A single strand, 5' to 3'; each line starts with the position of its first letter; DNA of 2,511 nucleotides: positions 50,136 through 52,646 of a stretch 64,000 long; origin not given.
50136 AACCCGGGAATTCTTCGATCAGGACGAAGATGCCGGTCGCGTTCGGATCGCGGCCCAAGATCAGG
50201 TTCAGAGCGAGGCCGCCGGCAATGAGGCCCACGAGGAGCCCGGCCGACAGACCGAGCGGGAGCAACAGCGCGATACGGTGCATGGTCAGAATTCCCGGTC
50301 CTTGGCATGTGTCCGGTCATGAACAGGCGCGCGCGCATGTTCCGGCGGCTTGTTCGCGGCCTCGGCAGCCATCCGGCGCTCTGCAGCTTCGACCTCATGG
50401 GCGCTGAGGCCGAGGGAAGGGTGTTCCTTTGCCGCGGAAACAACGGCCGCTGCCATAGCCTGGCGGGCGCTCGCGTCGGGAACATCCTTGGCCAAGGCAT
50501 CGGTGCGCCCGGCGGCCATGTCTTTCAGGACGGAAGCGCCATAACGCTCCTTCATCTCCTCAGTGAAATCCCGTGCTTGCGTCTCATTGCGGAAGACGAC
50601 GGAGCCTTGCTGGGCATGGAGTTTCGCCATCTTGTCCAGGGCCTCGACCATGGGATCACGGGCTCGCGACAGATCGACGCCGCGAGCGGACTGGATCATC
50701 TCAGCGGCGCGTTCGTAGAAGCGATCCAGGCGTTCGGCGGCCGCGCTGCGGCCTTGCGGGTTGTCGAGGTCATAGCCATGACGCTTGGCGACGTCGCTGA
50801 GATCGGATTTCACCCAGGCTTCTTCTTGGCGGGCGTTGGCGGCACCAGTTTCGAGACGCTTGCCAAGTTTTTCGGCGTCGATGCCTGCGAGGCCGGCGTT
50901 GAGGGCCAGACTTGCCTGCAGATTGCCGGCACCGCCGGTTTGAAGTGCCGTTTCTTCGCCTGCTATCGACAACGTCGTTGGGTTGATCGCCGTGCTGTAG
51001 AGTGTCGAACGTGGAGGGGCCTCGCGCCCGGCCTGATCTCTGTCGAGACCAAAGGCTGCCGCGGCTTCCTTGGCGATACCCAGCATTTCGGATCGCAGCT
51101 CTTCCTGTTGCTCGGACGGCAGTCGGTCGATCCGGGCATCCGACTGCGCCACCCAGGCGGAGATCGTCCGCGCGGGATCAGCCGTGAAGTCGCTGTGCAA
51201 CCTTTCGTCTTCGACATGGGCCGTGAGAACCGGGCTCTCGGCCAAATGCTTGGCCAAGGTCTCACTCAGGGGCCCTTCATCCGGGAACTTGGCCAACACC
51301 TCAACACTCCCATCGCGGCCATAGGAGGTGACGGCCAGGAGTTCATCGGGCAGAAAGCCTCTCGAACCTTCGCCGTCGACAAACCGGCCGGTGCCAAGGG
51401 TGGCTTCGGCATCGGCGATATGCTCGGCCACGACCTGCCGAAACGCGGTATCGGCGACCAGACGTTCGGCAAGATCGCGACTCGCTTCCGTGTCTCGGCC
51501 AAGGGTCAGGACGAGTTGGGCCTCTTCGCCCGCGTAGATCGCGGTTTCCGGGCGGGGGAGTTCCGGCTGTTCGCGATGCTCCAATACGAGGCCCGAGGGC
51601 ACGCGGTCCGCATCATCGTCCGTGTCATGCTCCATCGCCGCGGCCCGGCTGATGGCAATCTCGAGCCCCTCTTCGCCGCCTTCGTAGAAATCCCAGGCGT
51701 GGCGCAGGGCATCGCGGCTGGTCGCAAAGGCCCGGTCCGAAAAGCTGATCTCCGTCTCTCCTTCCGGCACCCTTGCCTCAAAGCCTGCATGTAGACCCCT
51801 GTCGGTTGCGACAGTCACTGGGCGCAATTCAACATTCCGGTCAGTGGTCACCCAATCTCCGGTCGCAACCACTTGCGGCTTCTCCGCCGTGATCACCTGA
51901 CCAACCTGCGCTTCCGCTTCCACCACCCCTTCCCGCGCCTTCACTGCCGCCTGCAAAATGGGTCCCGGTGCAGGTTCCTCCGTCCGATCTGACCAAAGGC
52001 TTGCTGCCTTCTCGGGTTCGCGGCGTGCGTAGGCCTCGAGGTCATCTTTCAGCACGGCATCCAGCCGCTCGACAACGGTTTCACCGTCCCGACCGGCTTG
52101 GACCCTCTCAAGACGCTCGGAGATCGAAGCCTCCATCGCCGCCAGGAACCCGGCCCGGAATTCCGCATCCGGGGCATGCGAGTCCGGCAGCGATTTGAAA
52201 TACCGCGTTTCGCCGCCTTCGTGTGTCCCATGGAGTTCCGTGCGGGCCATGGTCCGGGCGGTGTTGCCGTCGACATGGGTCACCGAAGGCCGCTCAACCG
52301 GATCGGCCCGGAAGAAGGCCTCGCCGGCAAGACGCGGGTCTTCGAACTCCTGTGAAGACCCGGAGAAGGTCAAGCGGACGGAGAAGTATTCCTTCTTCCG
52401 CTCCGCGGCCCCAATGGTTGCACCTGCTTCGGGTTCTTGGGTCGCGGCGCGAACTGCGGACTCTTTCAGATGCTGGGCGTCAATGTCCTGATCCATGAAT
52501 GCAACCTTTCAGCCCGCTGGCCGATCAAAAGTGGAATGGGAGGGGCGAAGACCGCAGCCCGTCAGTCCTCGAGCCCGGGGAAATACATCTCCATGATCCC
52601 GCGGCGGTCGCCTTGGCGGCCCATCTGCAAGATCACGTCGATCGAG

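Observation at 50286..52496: Relaxase C-terminal module duplicated on a nuclease-less 736-aa protein placed directly before virD4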

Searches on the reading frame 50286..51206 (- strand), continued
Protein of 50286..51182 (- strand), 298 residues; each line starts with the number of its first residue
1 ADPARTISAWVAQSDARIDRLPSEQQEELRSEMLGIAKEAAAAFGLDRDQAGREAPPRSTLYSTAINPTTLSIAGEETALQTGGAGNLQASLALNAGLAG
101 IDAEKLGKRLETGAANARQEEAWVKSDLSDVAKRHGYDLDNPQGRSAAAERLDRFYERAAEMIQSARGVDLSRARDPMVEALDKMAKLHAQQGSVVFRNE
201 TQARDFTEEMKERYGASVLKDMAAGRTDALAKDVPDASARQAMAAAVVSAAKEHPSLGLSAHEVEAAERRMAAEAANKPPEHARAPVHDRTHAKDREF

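Call 81: search_protein_families(library=phrogs, proteins=[P0254, L077:11917-12972:-], max_evalue=0.01)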
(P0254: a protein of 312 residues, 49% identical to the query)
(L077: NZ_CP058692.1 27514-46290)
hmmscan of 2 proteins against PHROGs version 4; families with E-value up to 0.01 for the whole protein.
P0254 (312 aa): 0 families

L077:11917-12972:- (351 aa): 0 families

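Call 82: search_solved_structures(query=A3, max_evalue=10)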
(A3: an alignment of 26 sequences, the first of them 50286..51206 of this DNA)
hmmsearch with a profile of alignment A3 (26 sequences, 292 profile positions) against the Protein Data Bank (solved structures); distinct sequences matched with E-value up to 10: 3.
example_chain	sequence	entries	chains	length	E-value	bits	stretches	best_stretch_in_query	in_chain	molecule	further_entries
5but_A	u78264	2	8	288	0.0034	20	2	214-258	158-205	Ktr system potassium uptake protein A,Ktr system potassium uptake protein A | Ktr system potassium uptake protein A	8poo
8skd_A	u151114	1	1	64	0.16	14.5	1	184-216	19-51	Miniprotein EEHEE_rd4_0871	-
8fjf_A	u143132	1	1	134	1.2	11.6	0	192-220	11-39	H10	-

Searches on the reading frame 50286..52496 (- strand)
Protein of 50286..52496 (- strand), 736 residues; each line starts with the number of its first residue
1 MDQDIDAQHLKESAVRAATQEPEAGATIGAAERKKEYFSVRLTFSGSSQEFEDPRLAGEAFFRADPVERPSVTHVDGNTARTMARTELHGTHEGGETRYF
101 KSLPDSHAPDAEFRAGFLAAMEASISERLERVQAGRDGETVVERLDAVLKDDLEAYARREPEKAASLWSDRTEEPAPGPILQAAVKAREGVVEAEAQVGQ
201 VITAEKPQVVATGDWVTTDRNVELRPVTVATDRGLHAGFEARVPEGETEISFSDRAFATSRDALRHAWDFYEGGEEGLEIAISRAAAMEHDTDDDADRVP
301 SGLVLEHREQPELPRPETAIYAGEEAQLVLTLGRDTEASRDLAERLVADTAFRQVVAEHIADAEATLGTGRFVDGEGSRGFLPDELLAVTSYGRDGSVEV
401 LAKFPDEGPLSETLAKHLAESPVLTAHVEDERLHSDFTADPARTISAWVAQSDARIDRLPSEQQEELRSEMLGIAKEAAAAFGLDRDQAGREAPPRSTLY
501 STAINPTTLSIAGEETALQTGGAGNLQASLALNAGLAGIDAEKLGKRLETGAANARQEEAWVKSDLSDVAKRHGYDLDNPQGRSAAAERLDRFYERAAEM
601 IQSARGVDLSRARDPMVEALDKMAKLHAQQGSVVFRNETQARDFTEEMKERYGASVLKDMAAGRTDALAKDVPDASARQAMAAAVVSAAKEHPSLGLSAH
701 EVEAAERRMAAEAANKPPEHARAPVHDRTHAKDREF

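Call 4: search_protein_families(library=pfam, proteins=[window:50286-52496:-], max_evalue=0.1)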
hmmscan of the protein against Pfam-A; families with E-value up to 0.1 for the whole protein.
window:50286-52496:- (736 aa): 1 family
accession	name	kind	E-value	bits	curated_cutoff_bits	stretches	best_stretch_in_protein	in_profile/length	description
PF10410.14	DnaB_bind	-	0.056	14.1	20.6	0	572-590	9-27/56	DnaB-helicase binding domain of primase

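Call 5: find_homologous_proteins(query=window:50286-52496:-)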
Query window:50286-52496:- (736 aa): 339 proteins with E <= 0.001 among 8000 candidates; the best 120 are listed.
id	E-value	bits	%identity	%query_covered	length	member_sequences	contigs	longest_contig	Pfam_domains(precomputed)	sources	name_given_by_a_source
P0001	0.0e+0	1454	92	100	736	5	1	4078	-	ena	-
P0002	0.0e+0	1451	93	100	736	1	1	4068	-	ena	-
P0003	0.0e+0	1418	90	100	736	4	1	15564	-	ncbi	-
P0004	0.0e+0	1407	88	100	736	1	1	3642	-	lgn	-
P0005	0.0e+0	1405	90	100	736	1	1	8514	-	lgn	-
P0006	0.0e+0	1393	89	100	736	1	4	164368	-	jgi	jgi:hypothetical protein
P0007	0.0e+0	1388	88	100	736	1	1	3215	-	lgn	-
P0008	0.0e+0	1384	89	100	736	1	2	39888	-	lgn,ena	-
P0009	0.0e+0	1379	88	100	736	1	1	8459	-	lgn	-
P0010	0.0e+0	1378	87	100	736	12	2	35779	-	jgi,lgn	jgi:hypothetical protein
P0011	0.0e+0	1376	87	100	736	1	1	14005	-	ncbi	-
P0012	0.0e+0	1374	87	100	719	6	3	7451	-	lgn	-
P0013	0.0e+0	1370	86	100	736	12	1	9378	-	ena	-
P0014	0.0e+0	1363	87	100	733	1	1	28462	-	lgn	-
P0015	0.0e+0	1362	88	100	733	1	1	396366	-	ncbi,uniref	ncbi:hypothetical protein [Tabrizicola sp. M-4]|uniref:hypothetical protein n=1 Tax=Tabrizicola sp. 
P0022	0.0e+0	1347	88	96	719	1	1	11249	-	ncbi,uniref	ncbi:hypothetical protein [Gemmobacter denitrificans]|uniref:Large polyvalent protein-associated dom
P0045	0.0e+0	1264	81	100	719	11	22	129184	-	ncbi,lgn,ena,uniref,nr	ncbi:hypothetical protein SAMN05421763_1118 [[Luteovulum] sphaeroides subsp. megalophilum]|uniref:hy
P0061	0.0e+0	1097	70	100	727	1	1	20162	-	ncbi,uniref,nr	ncbi:hypothetical protein D2N39_21720 [Gemmobacter lutimaris]|uniref:Large polyvalent protein-associ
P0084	0.0e+0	1088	71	96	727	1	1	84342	-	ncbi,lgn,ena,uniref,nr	ncbi:MAG: hypothetical protein DI533_19780 [Cereibacter sphaeroides]|uniref:Large polyvalent protein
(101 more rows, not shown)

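Call 7: search_protein_families(library=pfam, proteins=[P0022, P0061, P0084, P0045, P0015], max_evalue=10)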
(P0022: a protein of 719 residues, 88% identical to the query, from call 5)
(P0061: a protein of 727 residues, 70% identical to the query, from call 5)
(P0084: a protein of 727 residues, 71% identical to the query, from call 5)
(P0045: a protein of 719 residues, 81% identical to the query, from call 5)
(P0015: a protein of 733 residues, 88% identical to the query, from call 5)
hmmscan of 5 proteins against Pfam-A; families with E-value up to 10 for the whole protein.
P0022 (719 aa): 1 family
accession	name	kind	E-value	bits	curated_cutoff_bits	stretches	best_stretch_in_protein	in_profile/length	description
PF10410.14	DnaB_bind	-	0.026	15.2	20.6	1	555-573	9-27/56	DnaB-helicase binding domain of primase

P0061 (727 aa): 2 families
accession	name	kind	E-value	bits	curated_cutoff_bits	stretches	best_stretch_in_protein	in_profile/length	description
PF01979.26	Amidohydro_1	-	0.17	11.5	25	1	619-700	80-161/345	Amidohydrolase family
PF12680.13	SnoaL_2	-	0.95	10.5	27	1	146-222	5-78/102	SnoaL-like domain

P0084 (727 aa): 0 families

P0045 (719 aa): 1 family
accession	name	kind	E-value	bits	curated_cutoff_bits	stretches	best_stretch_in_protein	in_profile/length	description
PF10410.14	DnaB_bind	-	0.021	15.5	20.6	1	555-573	9-27/56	DnaB-helicase binding domain of primase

P0015 (733 aa): 1 family
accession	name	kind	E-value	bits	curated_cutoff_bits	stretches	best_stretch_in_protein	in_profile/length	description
PF01979.26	Amidohydro_1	-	0.015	15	25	1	611-718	65-177/345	Amidohydrolase family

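Call 13: search_solved_structures(query=window:50286-52496:-, max_evalue=10)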
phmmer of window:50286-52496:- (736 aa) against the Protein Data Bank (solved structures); distinct sequences matched with E-value up to 10: 1.
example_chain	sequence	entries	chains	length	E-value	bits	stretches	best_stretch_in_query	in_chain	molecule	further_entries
2n03_A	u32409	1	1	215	0.082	14.7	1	166-299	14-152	Plectin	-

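Call 80: search_protein_families(library=ncbifam, proteins=[window:50286-52496:-], max_evalue=0.01)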
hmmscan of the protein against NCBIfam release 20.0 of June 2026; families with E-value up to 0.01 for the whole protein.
window:50286-52496:- (736 aa): 0 families

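Call 81: search_protein_families(library=phrogs, proteins=[window:50286-52496:-], max_evalue=0.01)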
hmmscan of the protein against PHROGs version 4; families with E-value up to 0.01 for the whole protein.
window:50286-52496:- (736 aa): 0 families
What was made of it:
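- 50286..52496 (-): Slot gene 'X': 736-aa acidic protein with no nuclease, the penultimate cistron of the virB/virD4 operon. No family hit in calls 4, 7, 80 or 81.
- Checked: It has no Pfam, NCBIfam or PHROG hit (calls 4, 7, 80, 81).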
